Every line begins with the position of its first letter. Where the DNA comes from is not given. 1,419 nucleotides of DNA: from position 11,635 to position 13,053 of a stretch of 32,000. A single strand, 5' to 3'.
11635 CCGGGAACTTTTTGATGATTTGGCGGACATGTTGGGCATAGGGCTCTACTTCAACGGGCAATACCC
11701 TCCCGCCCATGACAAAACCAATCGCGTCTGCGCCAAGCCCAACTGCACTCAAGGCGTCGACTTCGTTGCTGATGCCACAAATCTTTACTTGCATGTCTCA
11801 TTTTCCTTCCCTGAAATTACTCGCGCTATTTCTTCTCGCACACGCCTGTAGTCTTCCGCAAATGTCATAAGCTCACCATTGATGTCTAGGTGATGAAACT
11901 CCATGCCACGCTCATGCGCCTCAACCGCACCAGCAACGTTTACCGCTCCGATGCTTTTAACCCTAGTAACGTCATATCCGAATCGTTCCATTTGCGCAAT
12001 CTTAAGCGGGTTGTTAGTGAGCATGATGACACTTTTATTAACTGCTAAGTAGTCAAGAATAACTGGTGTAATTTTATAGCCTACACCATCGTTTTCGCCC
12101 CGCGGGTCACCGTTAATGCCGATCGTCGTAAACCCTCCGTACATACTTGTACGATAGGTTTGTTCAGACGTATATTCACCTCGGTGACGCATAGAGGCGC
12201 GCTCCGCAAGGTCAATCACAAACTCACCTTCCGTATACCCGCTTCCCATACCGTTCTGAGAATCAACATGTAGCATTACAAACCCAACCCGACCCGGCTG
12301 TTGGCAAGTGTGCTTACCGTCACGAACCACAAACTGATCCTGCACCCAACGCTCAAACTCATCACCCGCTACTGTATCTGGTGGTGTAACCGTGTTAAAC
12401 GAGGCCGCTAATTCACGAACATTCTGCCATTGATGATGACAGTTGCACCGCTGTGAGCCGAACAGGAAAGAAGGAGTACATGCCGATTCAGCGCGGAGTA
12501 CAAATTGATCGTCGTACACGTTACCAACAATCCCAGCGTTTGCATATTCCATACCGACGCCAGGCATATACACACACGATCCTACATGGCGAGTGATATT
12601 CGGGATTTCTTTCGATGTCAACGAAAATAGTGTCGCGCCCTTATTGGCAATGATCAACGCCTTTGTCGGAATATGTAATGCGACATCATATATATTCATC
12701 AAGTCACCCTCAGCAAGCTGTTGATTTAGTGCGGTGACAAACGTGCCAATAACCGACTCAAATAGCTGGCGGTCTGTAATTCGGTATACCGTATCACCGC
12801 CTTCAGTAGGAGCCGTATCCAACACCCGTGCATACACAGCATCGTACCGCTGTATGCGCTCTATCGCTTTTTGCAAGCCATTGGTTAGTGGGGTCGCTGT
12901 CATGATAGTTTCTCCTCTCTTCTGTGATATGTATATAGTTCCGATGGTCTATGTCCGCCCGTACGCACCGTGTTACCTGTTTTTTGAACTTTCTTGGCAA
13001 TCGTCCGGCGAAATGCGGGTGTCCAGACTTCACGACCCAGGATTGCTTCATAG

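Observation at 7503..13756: Eight-gene overlapping operon: NrtR-like regulator + RibA-like + TrpF-like + two PRTases + formamidase-fold + HAD + kinase (no described pathway matches)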

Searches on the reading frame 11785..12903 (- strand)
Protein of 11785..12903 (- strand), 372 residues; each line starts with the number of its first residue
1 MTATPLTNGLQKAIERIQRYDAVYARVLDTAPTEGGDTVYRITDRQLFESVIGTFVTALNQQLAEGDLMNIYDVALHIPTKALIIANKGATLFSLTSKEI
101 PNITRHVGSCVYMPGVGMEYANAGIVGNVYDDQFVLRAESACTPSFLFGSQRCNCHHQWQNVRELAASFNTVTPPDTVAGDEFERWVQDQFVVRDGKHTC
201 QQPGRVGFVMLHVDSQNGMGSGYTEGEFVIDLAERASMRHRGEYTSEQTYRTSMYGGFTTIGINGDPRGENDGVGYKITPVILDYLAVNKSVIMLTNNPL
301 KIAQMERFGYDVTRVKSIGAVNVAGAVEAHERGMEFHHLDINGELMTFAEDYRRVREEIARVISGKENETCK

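Call 3: search_protein_families(library=pfam, proteins=[window:11785-12903:-], max_evalue=0.01)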
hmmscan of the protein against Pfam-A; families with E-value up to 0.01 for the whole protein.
window:11785-12903:- (372 aa): 2 families
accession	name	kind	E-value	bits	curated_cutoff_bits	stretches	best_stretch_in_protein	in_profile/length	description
PF00925.25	GTP_cyclohydro2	-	2.4e-08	34.1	23.3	1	245-314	95-162/165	GTP cyclohydrolase II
PF13564.11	DoxX_2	-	0.0087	16.6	26.3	0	284-327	7-50/103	DoxX-like family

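Call 4: search_protein_families(library=ncbifam, proteins=[window:11785-12903:-], max_evalue=0.01)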
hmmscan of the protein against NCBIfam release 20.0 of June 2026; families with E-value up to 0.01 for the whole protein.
window:11785-12903:- (372 aa): 6 families
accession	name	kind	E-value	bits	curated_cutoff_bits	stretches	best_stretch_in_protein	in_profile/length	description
NF001591.0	PRK00393.1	subfamily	3e-08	33.3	148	1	257-320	111-173/199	GTP cyclohydrolase II RibA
TIGR00505.1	ribA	equivalog_domain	1.4e-07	31.2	205.85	1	257-318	108-169/191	GTP cyclohydrolase II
NF006803.0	PRK09311.1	equivalog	1.2e-06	27.5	569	0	122-161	242-282/417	bifunctional 3,4-dihydroxy-2-butanone-4-phosphate synthase/GTP cyclohydrolase II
NF006805.0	PRK09318.1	equivalog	1.3e-06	27.7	486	1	259-318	299-357/387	bifunctional 3,4-dihydroxy-2-butanone-4-phosphate synthase/GTP cyclohydrolase II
NF006456.0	PRK08815.1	equivalog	9e-05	21.9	464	0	112-161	194-244/376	GTP cyclohydrolase II RibA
NF006806.0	PRK09319.1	equivalog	0.001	17.8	764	0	275-313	344-381/561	bifunctional 3,4-dihydroxy-2-butanone-4-phosphate synthase/GTP cyclohydrolase II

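Call 8: find_encoding_contigs(protein=window:11785-12903:-, flank=10000, max_places=6)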
Protein window:11785-12903:- (372 aa): 23 contigs read that carry it; 6 places shown.
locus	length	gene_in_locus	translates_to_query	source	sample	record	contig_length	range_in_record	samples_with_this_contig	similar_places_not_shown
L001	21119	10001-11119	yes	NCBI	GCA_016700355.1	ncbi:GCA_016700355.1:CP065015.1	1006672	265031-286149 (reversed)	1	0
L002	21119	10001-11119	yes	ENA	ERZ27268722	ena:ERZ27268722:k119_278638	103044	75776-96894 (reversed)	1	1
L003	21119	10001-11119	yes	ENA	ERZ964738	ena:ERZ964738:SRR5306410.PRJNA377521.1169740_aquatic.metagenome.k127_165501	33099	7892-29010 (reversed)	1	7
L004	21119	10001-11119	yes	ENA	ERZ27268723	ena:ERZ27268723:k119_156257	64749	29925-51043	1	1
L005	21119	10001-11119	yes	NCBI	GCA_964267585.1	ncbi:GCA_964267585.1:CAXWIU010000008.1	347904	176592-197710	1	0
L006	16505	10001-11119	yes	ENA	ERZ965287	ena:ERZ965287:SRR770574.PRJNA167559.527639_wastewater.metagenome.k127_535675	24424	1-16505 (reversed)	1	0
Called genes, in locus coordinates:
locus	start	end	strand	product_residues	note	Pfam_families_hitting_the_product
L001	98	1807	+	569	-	PF01555:N6_N4_Mtase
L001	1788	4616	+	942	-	PF00270:DEAD (weak), PF04851:ResIII, PF27159:HI_1054_N, PF27365:HI_1054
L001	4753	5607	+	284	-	PF00248:Aldo_ket_red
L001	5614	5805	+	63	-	-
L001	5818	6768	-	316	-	PF14022:DUF4238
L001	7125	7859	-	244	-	PF03372:Exo_endo_phos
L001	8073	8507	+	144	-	-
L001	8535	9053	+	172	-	PF13238:AAA_18 (weak), PF13671:AAA_33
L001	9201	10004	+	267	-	PF00293:NUDIX, PF19368:WHD_AraR (weak), PF21906:WHD_NrtR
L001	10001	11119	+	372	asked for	PF00925:GTP_cyclohydro2 (faint)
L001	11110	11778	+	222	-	PF00697:PRAI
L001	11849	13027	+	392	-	-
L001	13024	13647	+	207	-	PF04199:Cyclase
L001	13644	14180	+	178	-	PF00156:Pribosyltran (weak)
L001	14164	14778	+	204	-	PF00702:Hydrolase (weak), PF13419:HAD_2 (faint), PF13242:Hydrolase_like (weak)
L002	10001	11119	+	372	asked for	PF00925:GTP_cyclohydro2 (faint)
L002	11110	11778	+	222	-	PF00697:PRAI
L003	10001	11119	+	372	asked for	PF00925:GTP_cyclohydro2 (faint)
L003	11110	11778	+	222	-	PF00697:PRAI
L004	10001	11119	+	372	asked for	PF00925:GTP_cyclohydro2 (faint)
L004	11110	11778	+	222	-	PF00697:PRAI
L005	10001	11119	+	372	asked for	PF00925:GTP_cyclohydro2 (faint)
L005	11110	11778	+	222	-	PF00697:PRAI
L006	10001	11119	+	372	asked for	PF00925:GTP_cyclohydro2 (faint)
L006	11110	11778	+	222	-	PF00697:PRAI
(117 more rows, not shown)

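Call 9: find_homologous_proteins(query=window:11785-12903:-)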
Query window:11785-12903:- (372 aa): 263 proteins with E <= 0.001 among 3290 candidates; the best 120 are listed.
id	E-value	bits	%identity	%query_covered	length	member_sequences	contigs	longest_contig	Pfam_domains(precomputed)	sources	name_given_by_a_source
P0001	5.8e-181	619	100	72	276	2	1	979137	-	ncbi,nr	ncbi:hypothetical protein IPF89_04135 [Candidatus Saccharibacteria bacterium]|nr:MAG: hypothetical p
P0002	4.1e-173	593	71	93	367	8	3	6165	PF00925.26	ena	-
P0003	6.7e-173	593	69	96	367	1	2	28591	PF00925.26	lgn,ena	-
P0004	3.4e-172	590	69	96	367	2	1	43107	PF00925.26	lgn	-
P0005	5.3e-172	590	71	98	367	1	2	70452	PF00925.26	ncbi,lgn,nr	ncbi:MAG TPA: hypothetical protein VLH86_02760 [Patescibacteria group bacterium]|nr:hypothetical pro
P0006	5.6e-172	590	69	96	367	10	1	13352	PF00925.26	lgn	-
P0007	1.9e-171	588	70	93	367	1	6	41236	PF00925.26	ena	-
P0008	5.9e-171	586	70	93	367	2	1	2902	PF00925.26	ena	-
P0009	9.9e-171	585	69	97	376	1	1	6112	PF00925.26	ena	-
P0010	1.5e-170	585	68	97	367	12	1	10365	PF00925.26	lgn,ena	-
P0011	2.4e-170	584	68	96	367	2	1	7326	PF00925.26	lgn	-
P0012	2.9e-170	584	68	98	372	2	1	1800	PF00925.26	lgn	-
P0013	4.1e-170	583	68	98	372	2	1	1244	PF00925.26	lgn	-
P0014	4.4e-170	583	68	97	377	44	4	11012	PF00925.26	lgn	-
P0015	5.2e-170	583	68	97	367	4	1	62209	PF00925.26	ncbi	-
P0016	9.4e-170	582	68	94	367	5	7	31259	PF00925.26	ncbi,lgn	-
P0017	1.2e-169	582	68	97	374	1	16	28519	PF00925.26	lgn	-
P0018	1.2e-169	582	67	97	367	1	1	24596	PF00925.26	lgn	-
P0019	1.7e-169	581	68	98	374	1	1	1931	PF00925.26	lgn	-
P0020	1.9e-169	581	69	95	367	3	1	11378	PF00925.26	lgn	-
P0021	4.7e-169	580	68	98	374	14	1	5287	PF00925.26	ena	-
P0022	8.8e-169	579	68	98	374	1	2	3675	PF00925.26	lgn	-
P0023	1.2e-168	579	67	97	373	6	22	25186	PF00925.26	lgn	-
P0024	1.5e-168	578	68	97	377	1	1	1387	PF00925.26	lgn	-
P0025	2.2e-168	578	68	98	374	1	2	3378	PF00925.26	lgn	-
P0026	3.2e-168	577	67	97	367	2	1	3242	PF00925.26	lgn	-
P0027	4.0e-168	577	68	97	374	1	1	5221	PF00925.26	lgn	-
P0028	7.5e-168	576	68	98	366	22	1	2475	PF00925.26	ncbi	-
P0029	9.9e-168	576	66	97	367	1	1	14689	PF00925.26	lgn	-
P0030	1.9e-167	575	66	97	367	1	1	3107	PF00925.26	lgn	-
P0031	3.1e-167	574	67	97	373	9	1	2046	PF00925.26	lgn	-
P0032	4.5e-167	573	65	97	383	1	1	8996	PF00925.26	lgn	-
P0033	9.2e-167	572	65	97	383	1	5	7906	PF00925.26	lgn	-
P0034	1.7e-166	571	67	96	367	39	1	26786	PF00925.26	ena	-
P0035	2.7e-166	571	69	96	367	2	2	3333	PF00925.26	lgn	-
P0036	5.6e-166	570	68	96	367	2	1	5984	PF00925.26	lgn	-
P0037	1.3e-165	569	67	96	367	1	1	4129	PF00925.26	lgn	-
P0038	6.0e-165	566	69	96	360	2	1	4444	PF00925.26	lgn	-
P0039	1.2e-164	565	66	97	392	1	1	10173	PF00925.26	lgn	-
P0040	2.5e-164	564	68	98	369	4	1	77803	PF00925.26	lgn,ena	-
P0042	4.4e-164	564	66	98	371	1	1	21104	PF00925.26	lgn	-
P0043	1.3e-163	562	66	97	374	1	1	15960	PF00925.26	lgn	-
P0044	1.6e-163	562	67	95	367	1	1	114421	PF00925.26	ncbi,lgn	-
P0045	5.9e-163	560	65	99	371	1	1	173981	PF00925.26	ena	-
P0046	6.3e-163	560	65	97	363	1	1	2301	PF00925.26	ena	-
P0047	8.6e-163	559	68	95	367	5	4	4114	PF00925.26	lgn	-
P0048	3.1e-162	557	67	98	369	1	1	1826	PF00925.26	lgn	-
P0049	3.5e-161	554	66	96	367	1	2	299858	PF00925.26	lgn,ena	-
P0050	9.5e-161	553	64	98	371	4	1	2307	PF00925.26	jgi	jgi:GTP cyclohydrolase II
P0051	3.4e-160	551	67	98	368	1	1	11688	PF00925.26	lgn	-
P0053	1.1e-158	546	65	94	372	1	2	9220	PF00925.26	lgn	-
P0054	5.8e-157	540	63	95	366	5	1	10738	PF00925.26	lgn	-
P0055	1.1e-156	539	63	98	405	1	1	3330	PF00925.26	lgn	-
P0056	1.1e-155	536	62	98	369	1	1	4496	PF00925.26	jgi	-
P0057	1.1e-154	533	63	96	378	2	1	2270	PF00925.26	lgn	-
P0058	2.5e-154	531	63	95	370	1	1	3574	PF00925.26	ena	-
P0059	1.7e-153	529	63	98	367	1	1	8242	PF00925.26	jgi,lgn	jgi:GTP cyclohydrolase II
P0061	1.0e-152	526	62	98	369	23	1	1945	PF00925.26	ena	-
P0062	2.8e-151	521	62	93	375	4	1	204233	PF00925.26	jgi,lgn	-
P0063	2.4e-149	515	62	98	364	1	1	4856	PF00925.26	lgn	-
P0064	3.4e-149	515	59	98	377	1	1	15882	PF00925.26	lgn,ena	-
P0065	5.0e-147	507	59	99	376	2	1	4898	PF00925.26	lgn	-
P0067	3.0e-145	502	60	97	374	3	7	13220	PF00925.26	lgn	-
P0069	7.7e-145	500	58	97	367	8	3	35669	-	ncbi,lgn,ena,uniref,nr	ncbi:hypothetical protein [uncultured Methanobrevibacter sp.]|uniref:hypothetical protein n=2 Tax=un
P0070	1.6e-142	493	58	96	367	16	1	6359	PF00925.26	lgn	-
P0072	7.3e-142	490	57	96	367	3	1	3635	PF00925.26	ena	-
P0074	5.5e-131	455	56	97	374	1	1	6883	PF00925.26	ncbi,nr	ncbi:hypothetical protein JXA85_08495 [Candidatus Woesearchaeota archaeon]|nr:hypothetical protein [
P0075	4.1e-130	452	54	96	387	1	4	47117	-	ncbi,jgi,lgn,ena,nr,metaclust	ncbi:MAG TPA: hypothetical protein DEP72_09370 [Clostridiales bacterium]|nr:MAG: hypothetical protei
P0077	3.5e-128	445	56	97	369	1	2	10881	PF00925.26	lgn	-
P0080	1.8e-126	440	52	98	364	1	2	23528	PF00925.26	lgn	-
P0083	6.5e-125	435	52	98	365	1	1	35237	PF00925.26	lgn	-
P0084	9.9e-125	434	53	96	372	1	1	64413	PF00925.26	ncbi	ncbi:MAG: hypothetical protein V1725_05615 [archaeon]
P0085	3.1e-124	432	52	98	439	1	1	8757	PF00925.26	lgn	-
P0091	3.0e-122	426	51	97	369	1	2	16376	PF00925.26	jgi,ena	jgi:GTP cyclohydrolase II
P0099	2.8e-120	419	51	98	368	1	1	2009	PF00925.26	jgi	jgi:GTP cyclohydrolase II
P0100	2.8e-120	419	52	97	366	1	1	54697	PF00925.26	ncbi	-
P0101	3.5e-120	419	71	67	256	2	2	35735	PF00925.26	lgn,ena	-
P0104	1.8e-119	417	56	90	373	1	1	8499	PF00925.26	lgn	-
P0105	2.7e-119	416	50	96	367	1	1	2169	PF00925.26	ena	-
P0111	2.4e-118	413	51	97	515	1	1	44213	PF00293.35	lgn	-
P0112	3.2e-118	413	51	95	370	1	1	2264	PF00925.26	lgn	-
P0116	1.5e-117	411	69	67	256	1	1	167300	PF00925.26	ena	-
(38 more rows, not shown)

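Call 11: find_encoding_contigs(protein=P0069, flank=8000, max_places=2)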
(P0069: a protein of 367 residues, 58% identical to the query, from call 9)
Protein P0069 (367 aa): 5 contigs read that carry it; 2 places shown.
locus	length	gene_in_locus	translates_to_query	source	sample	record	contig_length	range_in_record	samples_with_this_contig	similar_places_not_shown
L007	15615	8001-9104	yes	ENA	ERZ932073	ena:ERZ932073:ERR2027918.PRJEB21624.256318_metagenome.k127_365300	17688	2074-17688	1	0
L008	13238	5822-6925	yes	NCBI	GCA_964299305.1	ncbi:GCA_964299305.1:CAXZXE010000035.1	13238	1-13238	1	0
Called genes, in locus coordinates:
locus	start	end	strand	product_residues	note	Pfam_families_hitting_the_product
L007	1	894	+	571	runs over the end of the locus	PF01979:Amidohydro_1, PF07969:Amidohydro_3 (faint), PF13382:Adenine_deam_C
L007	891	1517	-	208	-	PF04289:DUF447_N, PF20766:DUF447_C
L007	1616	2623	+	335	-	PF01380:SIS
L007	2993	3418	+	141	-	-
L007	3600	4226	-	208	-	PF00011:HSP20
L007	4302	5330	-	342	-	PF17835:NOG1_N, PF03193:RsgA_GTPase (faint), PF01926:MMR_HSR1, PF02421:FeoB_N, PF06858:NOG1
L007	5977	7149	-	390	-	PF07690:MFS_1 (weak), PF12832:MFS_1_like, PF07690:MFS_1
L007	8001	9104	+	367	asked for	-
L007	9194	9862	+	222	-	PF01872:RibD_C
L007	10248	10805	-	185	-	PF01871:AMMECR1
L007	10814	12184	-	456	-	PF01523:PmbA_TldD_1st, PF19290:PmbA_TldD_2nd, PF19289:PmbA_TldD_3rd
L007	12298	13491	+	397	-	PF00732:GMC_oxred_N, PF00890:FAD_binding_2 (faint), PF01266:DAO (faint), PF07992:Pyr_redox_2 (faint), PF13450:NAD_binding_8 (faint), PF05199:GMC_oxred_C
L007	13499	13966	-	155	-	PF01948:PyrI, PF02748:PyrI_C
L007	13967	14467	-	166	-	PF12682:Flavodoxin_4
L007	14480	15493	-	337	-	PF01118:Semialdhyde_dh, PF22698:Semialdhyde_dhC_1, PF02774:Semialdhyde_dhC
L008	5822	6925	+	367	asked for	-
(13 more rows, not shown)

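Call 12: find_encoding_contigs(protein=P0075, flank=8000, max_places=2)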
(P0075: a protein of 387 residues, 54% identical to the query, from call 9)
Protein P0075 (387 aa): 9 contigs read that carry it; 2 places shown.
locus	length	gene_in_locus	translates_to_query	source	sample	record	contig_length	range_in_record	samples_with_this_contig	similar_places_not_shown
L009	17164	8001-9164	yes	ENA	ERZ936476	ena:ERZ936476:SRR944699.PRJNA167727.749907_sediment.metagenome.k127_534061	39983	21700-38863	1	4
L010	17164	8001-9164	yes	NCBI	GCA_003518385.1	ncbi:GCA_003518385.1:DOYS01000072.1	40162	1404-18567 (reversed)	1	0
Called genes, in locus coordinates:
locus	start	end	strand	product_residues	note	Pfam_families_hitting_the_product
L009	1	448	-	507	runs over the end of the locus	-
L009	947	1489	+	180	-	-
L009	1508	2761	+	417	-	-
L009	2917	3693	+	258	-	PF02518:HATPase_c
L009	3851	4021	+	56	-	-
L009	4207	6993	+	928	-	PF00989:PAS, PF13426:PAS_9, PF08447:PAS_3, PF00989:PAS, PF08448:PAS_4, PF13188:PAS_8, PF13426:PAS_9, PF00512:HisKA, +4 more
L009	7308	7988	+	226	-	PF00293:NUDIX, PF19368:WHD_AraR, PF21906:WHD_NrtR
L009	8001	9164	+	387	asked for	-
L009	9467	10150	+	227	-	-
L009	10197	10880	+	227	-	PF02545:Maf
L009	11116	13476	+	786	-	PF00395:SLH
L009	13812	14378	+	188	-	PF03099:BPL_LplA_LipB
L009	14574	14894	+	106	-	PF19642:DUF6145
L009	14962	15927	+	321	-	PF01207:Dus, PF01180:DHO_dh, PF01680:SOR_SNZ (faint), PF00977:His_biosynth (weak)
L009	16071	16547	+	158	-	PF03449:GreA_GreB_N, PF01272:GreA_GreB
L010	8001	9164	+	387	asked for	-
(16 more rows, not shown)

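Call 13: find_encoding_contigs(protein=P0111, flank=8000, max_places=2)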
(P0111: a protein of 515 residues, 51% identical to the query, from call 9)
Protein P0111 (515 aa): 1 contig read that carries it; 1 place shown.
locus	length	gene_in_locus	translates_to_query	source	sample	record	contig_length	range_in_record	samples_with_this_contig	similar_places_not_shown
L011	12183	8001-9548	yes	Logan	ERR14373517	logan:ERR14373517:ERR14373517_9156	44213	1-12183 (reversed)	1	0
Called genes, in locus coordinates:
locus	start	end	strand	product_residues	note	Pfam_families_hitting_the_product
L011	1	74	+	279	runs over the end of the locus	PF00350:Dynamin_N (faint), PF03193:RsgA_GTPase (weak), PF01926:MMR_HSR1, PF02421:FeoB_N (weak)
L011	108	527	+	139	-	-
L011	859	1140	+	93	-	-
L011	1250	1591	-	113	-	PF13187:Fer4_9 (faint), PF14697:Fer4_21 (faint), PF12797:Fer4_2 (faint), PF13237:Fer4_10 (weak), PF00037:Fer4 (faint), PF13183:Fer4_8, PF12838:Fer4_7, PF13534:Fer4_17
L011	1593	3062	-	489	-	PF01565:FAD_binding_4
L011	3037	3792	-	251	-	PF02754:CCG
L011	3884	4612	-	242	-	PF00702:Hydrolase (weak)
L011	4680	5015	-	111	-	PF01866:Diphthamide_syn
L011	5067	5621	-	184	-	-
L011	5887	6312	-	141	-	PF00692:dUTPase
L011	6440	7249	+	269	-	-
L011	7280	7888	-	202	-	PF00293:NUDIX (weak), PF19368:WHD_AraR (weak), PF21906:WHD_NrtR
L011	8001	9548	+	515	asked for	PF00293:NUDIX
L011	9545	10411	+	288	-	-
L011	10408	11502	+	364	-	PF13528:Glyco_trans_1_3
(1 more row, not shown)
